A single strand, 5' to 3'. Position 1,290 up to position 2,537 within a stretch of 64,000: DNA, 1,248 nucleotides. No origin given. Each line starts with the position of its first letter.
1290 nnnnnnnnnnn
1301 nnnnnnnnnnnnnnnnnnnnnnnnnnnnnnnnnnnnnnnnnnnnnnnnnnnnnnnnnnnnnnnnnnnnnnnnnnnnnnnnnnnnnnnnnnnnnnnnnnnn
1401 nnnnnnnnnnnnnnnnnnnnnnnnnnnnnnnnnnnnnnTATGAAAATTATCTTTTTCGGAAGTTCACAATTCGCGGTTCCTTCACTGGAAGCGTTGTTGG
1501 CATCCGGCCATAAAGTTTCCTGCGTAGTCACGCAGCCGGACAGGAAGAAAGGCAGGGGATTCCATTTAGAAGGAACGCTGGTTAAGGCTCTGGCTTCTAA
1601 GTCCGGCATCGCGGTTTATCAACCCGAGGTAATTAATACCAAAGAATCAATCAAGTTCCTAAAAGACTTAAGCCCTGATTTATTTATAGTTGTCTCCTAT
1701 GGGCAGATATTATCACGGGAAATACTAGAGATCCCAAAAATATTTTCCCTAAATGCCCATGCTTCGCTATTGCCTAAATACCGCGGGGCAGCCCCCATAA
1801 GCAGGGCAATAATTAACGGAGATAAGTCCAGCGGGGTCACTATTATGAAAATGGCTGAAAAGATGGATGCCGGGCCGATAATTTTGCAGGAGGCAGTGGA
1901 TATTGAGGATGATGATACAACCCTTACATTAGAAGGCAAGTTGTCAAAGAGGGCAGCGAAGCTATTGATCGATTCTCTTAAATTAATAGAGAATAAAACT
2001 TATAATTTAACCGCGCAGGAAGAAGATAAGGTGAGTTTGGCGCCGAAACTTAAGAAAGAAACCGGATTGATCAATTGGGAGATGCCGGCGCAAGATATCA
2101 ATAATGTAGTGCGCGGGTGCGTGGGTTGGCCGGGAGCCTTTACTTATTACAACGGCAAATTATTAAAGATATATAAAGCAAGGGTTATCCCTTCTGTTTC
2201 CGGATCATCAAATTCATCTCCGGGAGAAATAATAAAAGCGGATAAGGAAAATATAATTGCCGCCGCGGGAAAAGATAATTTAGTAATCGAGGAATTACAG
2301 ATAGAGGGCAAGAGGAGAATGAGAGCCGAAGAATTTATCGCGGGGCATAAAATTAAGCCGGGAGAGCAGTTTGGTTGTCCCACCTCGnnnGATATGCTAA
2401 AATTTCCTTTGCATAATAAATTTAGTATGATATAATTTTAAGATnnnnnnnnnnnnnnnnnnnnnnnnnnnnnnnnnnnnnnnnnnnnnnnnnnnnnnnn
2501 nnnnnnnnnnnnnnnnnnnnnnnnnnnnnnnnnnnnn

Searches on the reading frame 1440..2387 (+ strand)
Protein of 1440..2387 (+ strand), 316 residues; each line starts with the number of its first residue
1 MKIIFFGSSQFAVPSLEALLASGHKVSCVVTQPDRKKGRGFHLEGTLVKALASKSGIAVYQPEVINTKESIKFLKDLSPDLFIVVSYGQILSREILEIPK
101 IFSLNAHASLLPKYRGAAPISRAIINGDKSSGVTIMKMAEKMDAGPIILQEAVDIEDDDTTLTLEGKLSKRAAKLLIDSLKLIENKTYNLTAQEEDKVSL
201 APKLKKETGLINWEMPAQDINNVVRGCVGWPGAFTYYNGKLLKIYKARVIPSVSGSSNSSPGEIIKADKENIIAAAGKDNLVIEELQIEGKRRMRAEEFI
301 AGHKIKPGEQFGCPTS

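Call 73: search_protein_families(library=pfam, proteins=[window:1440-2387:+], max_evalue=0.0001)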
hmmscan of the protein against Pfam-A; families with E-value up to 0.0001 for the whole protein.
window:1440-2387:+ (316 aa): 2 families
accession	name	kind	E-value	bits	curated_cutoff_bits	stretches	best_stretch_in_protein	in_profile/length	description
PF00551.24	Formyl_trans_N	-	3.9e-40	138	26.1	1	1-178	1-179/181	Formyl transferase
PF02911.23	Formyl_trans_C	-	3.6e-28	98.1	21.1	1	203-303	1-99/100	Formyl transferase, C-terminal domain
